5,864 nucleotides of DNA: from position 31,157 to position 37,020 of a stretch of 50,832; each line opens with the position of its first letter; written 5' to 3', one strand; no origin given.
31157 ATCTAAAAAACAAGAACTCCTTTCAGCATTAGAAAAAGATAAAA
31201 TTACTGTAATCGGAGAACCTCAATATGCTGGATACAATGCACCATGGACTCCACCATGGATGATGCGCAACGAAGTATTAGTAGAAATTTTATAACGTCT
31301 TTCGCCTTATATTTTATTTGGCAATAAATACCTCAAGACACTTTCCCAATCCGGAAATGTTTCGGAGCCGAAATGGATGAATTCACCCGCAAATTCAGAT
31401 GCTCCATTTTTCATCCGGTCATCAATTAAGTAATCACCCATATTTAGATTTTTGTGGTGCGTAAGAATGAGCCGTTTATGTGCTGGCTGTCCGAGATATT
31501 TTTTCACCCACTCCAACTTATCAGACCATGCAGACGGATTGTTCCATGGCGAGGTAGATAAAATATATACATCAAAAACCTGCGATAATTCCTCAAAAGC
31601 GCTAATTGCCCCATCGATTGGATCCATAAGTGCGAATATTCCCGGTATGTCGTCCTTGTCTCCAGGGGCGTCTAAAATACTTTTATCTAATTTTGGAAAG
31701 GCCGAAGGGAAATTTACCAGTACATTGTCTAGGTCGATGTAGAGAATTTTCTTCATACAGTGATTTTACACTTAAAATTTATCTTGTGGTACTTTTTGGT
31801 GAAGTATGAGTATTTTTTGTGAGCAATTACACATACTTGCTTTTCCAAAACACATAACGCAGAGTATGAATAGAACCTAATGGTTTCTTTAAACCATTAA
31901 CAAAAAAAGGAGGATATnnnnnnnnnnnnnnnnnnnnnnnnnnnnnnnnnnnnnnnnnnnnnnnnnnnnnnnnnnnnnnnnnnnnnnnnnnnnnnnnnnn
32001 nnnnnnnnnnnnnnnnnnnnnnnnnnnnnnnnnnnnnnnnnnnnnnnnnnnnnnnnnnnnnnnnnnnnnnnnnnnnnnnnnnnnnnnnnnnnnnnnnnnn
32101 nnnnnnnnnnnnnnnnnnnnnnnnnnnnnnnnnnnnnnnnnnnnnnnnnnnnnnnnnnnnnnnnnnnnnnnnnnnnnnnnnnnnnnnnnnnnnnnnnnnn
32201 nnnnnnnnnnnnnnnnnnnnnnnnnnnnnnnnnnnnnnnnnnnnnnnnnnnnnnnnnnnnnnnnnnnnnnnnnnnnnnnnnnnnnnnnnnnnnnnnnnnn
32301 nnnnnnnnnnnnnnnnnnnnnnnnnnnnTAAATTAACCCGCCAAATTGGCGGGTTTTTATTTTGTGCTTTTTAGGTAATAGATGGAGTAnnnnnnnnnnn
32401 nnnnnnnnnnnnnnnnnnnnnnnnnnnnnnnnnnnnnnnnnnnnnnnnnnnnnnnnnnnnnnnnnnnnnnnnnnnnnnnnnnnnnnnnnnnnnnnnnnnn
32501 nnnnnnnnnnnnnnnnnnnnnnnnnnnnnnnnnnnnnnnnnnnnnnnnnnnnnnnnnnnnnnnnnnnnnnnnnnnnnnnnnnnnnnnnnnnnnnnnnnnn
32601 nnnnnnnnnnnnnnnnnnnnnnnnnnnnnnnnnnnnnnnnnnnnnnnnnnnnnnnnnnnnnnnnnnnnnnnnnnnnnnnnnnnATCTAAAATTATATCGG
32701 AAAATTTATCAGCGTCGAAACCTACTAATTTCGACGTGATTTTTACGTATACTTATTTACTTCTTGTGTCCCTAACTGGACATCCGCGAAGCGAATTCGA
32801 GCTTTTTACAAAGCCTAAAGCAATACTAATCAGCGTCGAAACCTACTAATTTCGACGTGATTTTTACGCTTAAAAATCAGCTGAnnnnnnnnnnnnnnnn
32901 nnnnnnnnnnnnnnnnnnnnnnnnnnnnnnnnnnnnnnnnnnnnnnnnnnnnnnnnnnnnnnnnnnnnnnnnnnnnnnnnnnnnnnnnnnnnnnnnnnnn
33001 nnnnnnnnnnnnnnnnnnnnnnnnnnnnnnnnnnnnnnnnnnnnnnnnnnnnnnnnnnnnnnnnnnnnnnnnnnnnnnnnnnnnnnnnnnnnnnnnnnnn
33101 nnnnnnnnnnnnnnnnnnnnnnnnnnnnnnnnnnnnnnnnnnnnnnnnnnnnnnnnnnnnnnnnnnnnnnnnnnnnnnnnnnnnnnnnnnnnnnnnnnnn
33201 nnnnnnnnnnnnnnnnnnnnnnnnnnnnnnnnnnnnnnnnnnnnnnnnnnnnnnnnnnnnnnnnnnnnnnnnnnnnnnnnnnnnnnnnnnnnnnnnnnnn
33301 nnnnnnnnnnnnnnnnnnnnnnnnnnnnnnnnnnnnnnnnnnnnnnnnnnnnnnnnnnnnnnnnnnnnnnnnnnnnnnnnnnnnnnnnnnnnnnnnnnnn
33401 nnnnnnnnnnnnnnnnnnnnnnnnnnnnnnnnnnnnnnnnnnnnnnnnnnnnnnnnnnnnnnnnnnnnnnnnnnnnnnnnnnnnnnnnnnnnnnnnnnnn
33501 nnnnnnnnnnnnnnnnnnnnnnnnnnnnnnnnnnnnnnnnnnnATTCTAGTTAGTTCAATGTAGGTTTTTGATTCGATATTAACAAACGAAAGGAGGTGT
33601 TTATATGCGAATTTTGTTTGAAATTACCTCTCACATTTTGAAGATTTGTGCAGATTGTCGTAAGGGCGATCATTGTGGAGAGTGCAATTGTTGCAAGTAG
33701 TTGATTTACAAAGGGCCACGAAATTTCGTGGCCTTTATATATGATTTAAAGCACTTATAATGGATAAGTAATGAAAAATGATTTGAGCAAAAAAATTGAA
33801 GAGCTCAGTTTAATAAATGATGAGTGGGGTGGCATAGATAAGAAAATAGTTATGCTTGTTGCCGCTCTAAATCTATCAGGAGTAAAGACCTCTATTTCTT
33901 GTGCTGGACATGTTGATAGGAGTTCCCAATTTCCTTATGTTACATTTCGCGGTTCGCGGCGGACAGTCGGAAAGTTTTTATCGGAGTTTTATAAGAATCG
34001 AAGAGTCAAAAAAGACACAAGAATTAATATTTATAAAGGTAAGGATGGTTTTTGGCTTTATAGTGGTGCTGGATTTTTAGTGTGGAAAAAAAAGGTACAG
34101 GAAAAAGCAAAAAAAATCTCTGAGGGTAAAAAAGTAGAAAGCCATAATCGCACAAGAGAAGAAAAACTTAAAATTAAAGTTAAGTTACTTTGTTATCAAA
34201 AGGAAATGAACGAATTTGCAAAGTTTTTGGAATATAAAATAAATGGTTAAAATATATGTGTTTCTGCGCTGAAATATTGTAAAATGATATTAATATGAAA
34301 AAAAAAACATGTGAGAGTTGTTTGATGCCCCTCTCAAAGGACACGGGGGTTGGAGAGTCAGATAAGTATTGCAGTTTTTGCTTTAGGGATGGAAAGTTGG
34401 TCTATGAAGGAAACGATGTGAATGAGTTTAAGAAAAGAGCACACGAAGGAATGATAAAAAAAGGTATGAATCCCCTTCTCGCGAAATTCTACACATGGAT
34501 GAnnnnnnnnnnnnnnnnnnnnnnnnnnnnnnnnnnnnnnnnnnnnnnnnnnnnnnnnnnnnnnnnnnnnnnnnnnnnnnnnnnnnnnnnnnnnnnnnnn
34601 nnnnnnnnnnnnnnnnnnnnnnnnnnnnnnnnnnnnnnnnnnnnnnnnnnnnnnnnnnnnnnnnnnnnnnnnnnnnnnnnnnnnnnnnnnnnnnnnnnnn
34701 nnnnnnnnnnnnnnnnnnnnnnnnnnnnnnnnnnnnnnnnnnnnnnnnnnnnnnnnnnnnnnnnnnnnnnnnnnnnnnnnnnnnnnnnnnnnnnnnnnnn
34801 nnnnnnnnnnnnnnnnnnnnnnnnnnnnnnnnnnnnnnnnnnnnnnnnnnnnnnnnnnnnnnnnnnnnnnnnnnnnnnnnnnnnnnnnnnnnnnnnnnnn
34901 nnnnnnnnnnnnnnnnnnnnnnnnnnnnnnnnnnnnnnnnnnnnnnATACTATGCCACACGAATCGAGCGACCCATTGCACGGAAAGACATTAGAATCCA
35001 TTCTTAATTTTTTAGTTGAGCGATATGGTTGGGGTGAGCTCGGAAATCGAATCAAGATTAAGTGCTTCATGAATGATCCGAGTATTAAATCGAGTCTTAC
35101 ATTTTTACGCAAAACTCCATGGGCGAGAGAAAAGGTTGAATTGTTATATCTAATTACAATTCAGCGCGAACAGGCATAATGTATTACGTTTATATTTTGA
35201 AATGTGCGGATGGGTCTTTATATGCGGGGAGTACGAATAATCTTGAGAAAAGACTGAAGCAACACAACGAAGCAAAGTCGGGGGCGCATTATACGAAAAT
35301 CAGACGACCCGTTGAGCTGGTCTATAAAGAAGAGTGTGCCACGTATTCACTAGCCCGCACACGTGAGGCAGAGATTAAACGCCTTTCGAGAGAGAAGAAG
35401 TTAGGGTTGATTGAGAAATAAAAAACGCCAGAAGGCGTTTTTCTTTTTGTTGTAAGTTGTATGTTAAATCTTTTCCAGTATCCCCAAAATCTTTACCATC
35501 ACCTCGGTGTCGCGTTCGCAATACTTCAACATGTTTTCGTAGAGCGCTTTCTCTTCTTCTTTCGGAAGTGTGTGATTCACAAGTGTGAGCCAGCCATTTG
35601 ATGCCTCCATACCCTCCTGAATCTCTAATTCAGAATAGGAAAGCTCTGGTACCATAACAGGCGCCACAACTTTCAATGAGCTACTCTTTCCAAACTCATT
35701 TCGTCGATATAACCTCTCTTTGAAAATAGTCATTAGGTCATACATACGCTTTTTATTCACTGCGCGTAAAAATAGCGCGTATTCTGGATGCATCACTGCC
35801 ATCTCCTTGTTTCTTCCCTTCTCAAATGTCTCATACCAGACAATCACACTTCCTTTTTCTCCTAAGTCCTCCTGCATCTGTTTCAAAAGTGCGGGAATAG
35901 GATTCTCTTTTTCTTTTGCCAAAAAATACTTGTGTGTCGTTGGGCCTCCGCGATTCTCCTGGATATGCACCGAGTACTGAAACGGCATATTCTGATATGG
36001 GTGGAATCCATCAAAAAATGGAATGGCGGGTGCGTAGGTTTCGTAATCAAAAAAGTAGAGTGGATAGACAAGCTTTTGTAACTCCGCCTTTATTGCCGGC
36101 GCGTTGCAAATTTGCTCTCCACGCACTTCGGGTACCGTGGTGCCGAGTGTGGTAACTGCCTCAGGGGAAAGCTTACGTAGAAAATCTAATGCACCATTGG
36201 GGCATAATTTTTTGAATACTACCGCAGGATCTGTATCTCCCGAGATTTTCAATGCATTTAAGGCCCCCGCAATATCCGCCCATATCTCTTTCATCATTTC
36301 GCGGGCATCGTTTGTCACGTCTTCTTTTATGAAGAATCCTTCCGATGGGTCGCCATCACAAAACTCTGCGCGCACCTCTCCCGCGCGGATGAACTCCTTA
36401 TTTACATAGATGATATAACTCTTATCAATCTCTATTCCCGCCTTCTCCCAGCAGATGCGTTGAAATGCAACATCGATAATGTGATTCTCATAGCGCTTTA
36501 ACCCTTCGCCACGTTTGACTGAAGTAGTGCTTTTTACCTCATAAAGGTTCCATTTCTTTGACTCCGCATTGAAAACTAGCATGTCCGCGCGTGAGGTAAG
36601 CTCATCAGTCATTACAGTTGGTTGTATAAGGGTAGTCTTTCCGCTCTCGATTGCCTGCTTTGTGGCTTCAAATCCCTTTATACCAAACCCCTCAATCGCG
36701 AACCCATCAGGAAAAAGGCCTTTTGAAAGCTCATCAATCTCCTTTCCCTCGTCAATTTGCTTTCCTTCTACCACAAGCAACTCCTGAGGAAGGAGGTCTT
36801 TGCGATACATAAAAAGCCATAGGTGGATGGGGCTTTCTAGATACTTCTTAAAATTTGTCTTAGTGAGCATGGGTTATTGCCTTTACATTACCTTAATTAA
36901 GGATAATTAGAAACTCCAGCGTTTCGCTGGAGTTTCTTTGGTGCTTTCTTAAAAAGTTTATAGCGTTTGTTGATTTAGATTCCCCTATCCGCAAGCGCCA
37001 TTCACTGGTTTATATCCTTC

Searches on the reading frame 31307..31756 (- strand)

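Call 51: search_protein_families(library=pfam, proteins=[window:31307-31756:-], max_evalue=0.001)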
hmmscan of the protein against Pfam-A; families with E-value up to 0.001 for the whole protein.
window:31307-31756:- (149 aa): 1 family
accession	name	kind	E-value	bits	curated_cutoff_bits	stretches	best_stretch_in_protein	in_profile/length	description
PF06941.18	NT5C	-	7e-14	52.5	24.8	1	38-133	60-154/180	5' nucleotidase, deoxy (Pyrimidine), cytosolic type C protein (NT5C)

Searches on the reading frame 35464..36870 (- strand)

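Call 51: search_protein_families(library=pfam, proteins=[window:35464-36870:-], max_evalue=0.001)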
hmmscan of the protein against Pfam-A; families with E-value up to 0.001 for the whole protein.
window:35464-36870:- (468 aa): 1 family
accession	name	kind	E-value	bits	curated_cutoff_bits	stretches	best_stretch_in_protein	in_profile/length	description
PF11074.14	DUF2779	-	8.9e-35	120.1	23.3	1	272-397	1-125/126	Domain of unknown function(DUF2779)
